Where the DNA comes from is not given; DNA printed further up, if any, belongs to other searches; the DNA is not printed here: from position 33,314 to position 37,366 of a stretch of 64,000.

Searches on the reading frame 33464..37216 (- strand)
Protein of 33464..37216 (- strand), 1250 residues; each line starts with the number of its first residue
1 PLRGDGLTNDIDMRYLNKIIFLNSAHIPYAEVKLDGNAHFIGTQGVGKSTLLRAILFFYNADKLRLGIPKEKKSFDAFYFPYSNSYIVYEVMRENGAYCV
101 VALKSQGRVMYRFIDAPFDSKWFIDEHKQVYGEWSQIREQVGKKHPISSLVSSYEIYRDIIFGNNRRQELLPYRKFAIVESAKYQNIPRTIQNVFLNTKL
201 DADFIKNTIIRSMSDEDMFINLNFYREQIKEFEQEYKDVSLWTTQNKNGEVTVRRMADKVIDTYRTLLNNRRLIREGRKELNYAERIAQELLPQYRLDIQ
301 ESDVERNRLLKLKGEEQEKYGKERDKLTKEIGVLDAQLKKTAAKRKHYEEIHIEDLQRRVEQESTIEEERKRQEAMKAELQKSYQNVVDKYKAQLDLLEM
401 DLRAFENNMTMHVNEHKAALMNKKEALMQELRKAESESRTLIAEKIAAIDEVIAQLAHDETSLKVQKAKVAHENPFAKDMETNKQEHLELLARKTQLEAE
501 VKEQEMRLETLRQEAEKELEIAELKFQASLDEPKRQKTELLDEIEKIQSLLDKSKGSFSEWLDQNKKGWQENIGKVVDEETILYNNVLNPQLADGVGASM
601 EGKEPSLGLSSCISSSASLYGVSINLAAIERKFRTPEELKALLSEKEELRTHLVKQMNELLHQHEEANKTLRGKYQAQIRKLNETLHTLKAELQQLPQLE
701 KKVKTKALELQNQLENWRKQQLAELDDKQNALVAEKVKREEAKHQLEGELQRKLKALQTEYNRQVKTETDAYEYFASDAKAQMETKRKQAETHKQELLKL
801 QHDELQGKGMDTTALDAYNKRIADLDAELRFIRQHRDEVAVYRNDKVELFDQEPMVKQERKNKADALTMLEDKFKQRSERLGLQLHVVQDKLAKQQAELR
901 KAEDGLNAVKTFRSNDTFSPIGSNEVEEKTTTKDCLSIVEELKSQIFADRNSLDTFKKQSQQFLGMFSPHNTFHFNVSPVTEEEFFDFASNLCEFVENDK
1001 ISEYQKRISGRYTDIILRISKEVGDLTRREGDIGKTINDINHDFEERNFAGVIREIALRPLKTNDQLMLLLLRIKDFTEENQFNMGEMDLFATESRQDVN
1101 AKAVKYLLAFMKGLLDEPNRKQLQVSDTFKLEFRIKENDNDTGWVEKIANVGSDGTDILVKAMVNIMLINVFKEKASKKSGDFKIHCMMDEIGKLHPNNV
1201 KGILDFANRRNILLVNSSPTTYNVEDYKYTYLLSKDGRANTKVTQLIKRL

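Call 52: search_protein_families(library=pfam, proteins=[window:33464-37216:-], max_evalue=0.0001)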
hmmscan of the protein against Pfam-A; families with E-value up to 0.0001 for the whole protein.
window:33464-37216:- (1250 aa): 1 family
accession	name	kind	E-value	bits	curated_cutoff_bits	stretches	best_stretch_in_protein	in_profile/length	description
PF12128.14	DUF3584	-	1.4e-52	179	31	2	30-946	12-902/1191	Protein of unknown function (DUF3584)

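Call 75: search_protein_families(library=padloc, proteins=[window:33464-37216:-], max_evalue=0.00001)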
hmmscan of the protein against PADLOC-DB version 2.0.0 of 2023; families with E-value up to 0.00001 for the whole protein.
window:33464-37216:- (1250 aa): 0 families
